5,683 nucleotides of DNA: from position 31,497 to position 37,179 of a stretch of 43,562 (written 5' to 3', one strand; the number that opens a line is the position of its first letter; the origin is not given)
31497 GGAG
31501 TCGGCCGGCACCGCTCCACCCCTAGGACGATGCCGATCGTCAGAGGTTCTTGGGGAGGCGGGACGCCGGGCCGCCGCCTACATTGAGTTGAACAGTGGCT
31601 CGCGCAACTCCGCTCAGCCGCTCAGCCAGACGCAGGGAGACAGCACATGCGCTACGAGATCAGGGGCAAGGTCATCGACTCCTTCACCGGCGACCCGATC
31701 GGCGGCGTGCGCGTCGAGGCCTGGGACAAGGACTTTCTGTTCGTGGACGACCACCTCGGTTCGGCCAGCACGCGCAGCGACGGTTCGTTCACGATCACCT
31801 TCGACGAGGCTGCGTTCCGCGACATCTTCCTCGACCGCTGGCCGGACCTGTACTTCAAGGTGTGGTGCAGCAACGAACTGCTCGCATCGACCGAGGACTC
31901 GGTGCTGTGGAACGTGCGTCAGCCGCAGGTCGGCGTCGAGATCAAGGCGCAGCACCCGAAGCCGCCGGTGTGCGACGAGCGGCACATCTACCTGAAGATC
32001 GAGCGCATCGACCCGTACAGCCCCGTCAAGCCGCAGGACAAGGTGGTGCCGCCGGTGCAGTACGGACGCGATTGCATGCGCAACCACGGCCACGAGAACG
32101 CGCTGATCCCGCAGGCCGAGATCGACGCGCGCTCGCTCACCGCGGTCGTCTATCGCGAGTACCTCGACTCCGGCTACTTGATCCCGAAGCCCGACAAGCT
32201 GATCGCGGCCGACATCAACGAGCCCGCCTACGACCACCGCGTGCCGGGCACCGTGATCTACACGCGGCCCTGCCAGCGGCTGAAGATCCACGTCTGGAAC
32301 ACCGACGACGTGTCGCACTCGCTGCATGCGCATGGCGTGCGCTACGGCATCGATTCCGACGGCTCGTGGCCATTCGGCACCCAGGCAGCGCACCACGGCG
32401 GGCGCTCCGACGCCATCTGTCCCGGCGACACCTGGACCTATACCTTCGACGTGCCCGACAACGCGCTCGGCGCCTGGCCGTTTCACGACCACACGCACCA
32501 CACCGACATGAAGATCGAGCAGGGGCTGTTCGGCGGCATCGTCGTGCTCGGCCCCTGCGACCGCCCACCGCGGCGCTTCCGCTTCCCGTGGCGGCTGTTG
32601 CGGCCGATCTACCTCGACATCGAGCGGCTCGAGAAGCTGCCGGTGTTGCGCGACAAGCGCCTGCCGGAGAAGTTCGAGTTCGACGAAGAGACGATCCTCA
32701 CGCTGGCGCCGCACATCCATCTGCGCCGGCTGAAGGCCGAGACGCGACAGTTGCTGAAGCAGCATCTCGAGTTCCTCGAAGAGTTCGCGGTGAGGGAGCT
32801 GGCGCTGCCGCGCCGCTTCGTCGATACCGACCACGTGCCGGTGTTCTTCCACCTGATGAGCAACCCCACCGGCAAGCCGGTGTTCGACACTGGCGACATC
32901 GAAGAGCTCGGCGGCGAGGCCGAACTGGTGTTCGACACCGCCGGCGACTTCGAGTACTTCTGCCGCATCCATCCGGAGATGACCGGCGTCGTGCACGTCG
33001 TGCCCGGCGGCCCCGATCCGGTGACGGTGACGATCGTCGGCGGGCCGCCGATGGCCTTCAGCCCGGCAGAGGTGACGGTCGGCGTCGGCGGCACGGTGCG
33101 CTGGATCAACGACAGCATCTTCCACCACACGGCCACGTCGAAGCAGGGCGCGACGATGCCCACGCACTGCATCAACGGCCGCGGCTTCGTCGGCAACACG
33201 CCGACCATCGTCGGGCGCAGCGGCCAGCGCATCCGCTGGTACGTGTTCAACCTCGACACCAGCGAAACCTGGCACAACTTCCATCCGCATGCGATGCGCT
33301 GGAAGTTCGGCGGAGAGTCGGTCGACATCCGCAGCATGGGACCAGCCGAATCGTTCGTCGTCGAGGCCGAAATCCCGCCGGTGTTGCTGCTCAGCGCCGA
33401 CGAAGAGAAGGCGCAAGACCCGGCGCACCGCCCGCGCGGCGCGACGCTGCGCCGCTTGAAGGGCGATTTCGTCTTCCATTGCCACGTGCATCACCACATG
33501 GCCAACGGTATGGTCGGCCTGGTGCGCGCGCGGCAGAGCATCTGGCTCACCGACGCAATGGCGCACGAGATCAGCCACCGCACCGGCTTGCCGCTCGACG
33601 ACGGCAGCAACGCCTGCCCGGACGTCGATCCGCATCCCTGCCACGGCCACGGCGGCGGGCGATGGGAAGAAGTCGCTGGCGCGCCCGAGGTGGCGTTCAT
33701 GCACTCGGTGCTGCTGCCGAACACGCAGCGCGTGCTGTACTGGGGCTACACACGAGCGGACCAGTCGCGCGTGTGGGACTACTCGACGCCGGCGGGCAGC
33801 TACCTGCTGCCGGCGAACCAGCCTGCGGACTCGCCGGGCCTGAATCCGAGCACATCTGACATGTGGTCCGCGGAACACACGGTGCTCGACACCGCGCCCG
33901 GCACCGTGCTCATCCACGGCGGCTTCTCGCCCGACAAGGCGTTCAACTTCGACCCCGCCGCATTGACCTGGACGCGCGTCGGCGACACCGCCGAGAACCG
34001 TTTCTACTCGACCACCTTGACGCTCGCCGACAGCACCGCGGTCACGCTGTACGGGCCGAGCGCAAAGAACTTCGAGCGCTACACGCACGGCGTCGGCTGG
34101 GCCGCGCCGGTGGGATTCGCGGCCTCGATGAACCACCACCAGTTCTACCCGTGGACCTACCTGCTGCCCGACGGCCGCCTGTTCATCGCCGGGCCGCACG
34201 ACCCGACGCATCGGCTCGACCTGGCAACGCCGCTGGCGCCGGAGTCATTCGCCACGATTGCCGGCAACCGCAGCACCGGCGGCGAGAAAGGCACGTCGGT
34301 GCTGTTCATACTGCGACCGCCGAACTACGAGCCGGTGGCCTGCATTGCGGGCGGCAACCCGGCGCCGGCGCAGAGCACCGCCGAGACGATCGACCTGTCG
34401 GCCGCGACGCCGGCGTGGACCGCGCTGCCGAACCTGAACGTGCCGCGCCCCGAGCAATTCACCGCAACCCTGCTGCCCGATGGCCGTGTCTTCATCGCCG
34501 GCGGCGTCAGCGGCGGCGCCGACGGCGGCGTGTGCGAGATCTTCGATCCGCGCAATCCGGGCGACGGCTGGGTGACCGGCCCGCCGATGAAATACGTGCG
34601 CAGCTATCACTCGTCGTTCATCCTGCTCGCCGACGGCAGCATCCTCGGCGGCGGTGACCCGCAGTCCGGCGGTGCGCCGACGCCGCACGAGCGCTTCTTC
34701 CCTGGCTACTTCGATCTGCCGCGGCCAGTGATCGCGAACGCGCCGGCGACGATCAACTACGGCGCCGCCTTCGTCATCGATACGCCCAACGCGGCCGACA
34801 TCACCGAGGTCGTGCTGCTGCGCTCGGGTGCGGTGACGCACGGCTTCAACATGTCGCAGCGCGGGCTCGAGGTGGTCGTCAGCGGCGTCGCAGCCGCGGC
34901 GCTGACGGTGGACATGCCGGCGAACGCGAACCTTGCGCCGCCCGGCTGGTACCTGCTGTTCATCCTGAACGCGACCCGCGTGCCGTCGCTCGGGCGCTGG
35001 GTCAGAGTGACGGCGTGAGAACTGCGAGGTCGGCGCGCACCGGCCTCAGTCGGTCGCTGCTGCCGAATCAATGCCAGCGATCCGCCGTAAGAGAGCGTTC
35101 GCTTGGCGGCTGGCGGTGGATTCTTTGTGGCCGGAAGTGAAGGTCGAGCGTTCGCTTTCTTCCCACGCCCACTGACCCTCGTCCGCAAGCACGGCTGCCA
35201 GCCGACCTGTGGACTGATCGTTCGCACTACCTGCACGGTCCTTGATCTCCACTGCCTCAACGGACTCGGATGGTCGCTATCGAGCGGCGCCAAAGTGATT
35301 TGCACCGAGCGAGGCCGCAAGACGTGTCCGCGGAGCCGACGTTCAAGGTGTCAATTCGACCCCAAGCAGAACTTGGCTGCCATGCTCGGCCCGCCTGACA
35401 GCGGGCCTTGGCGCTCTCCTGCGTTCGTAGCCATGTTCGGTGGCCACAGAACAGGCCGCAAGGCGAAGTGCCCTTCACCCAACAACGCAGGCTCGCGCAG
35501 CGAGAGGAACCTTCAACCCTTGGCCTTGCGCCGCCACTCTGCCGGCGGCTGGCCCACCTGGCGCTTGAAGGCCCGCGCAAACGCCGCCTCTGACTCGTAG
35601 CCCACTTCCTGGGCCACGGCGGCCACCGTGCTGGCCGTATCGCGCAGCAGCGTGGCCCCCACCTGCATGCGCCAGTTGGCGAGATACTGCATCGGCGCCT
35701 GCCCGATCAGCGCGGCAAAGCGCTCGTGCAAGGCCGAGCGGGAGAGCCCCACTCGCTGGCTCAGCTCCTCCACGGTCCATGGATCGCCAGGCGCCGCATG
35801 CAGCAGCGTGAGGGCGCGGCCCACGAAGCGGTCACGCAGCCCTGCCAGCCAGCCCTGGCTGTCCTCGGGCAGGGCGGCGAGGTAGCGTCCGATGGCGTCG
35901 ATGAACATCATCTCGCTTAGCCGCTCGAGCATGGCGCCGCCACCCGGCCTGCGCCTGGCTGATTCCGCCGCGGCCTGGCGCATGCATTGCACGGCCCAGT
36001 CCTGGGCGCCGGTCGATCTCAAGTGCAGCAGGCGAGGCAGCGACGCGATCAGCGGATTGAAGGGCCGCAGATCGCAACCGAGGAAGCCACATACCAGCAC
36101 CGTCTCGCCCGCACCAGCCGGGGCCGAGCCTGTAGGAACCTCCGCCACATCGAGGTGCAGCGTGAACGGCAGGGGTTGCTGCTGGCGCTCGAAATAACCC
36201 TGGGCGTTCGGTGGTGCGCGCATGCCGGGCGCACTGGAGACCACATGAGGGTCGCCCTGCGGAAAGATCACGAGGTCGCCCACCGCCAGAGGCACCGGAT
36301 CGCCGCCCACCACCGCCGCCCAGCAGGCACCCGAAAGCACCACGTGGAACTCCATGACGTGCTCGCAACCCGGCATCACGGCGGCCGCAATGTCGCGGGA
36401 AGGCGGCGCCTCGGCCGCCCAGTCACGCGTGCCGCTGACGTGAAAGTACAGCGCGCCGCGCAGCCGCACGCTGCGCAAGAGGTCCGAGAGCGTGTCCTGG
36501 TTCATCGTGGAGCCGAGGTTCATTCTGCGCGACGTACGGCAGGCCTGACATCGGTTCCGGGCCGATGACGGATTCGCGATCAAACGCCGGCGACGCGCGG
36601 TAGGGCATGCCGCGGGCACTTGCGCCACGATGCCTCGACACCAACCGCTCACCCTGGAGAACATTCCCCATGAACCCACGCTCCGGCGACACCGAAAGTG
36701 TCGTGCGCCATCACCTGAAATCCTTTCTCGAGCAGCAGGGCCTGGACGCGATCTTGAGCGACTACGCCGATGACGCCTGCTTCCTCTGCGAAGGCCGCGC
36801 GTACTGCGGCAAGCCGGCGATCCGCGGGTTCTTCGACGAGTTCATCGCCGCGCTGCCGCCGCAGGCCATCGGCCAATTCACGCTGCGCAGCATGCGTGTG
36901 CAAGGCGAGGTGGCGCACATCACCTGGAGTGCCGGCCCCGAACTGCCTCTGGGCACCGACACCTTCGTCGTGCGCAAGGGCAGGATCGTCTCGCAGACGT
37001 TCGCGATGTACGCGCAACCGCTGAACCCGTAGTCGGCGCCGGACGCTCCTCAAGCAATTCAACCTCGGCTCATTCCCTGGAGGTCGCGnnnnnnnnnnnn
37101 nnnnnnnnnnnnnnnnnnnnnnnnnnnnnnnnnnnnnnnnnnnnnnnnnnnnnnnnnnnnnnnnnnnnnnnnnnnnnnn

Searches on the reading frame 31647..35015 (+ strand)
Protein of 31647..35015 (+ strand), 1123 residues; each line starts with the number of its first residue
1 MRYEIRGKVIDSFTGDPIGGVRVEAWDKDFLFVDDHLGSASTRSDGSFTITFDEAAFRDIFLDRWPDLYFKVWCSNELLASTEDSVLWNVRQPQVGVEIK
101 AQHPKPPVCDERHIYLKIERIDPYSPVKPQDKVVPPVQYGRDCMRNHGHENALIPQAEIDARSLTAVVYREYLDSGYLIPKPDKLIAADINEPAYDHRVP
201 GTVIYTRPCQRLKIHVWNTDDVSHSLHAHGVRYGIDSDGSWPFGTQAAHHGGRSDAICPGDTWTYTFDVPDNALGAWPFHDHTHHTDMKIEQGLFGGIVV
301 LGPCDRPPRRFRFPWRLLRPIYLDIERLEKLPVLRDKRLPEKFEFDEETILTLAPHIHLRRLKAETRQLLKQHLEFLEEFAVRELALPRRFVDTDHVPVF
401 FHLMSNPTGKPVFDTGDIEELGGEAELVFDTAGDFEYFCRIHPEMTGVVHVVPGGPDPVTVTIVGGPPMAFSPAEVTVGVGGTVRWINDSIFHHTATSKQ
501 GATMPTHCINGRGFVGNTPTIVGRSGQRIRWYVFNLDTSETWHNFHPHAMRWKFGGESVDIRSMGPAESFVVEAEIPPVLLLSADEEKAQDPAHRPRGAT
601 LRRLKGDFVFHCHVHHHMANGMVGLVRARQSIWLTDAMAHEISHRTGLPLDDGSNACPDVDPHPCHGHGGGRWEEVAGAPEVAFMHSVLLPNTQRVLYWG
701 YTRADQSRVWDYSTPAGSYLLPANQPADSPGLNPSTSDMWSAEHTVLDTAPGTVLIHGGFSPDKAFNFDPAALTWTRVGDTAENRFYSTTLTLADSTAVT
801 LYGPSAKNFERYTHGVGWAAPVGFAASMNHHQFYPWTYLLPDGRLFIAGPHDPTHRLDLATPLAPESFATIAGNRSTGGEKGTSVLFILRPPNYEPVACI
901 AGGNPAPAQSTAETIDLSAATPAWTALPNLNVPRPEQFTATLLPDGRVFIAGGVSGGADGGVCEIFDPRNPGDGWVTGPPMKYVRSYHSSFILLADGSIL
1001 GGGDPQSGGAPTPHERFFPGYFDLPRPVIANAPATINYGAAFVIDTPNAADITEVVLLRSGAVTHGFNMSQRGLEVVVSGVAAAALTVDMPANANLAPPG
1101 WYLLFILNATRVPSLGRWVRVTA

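Call 17: search_protein_families(library=pfam, max_evalue=0.001, proteins=[window:31647-35015:+])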
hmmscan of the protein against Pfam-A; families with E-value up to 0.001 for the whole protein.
window:31647-35015:+ (1123 aa): 8 families
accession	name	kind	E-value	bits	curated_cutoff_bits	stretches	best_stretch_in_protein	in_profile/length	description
PF09118.17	GO-like_E_set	-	4.2e-25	88.4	25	1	1026-1121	1-100/100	Galactose oxidase-like, Early set domain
PF07732.21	Cu-oxidase_3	-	6.5e-11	42.8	21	1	195-301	20-115/119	Multicopper oxidase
PF00127.26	Copper-bind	-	1.7e-06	28.8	21.2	0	463-501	7-44/99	Copper binding proteins, plastocyanin/azurin family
PF07250.17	Glyoxal_oxid_N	-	3.7e-06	26.8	37.5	1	738-890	66-227/243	Glyoxal oxidase N-terminus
PF07731.20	Cu-oxidase_2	-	8.2e-06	26.1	20.4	0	605-627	110-132/137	Multicopper oxidase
PF13964.12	Kelch_6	-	2e-05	24.8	25.3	0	940-982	6-47/50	Kelch motif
PF13418.12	Kelch_4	-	0.00038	20.8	21.6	0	744-780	5-46/49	Galactose oxidase, central domain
PF01060.29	TTR-52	-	0.00075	20.5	24.9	0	15-60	8-53/79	Transthyretin-like family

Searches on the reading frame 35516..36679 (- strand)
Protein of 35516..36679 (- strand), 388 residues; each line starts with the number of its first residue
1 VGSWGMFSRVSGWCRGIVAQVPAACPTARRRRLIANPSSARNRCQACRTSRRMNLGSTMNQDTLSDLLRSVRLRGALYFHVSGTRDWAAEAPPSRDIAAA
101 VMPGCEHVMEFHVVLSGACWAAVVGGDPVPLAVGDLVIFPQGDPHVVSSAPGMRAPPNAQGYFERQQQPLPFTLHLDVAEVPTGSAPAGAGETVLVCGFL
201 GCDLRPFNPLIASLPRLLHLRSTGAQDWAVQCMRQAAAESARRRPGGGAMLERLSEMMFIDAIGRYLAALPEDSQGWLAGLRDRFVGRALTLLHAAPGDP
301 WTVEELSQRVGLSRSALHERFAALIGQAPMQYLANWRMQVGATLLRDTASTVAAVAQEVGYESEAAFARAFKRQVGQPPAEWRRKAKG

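Call 18: search_protein_families(library=pfam, max_evalue=0.001, proteins=[window:35516-36679:-])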
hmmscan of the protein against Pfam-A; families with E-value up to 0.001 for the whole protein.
window:35516-36679:- (388 aa): 4 families
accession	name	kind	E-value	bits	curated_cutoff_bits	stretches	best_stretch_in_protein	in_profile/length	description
PF12852.13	Cupin_6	-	2.9e-45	154.7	26.7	1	62-266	1-181/183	Cupin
PF12833.13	HTH_18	-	4.7e-21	75.3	33.6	1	306-385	1-80/80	Helix-turn-helix domain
PF00165.29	HTH_AraC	-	4.7e-15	55.7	26.6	2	345-384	1-42/42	Bacterial regulatory helix-turn-helix proteins, AraC family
PF07883.17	Cupin_2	-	1.1e-05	25.5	27.2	1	110-147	20-56/70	Cupin domain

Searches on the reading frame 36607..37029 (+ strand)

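Call 18: search_protein_families(library=pfam, max_evalue=0.001, proteins=[window:36607-37029:+])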
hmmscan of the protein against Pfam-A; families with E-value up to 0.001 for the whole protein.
window:36607-37029:+ (141 aa): 1 family
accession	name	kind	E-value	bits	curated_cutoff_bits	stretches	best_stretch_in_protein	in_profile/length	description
PF12680.13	SnoaL_2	-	5.2e-05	24.2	27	1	34-129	2-101/102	SnoaL-like domain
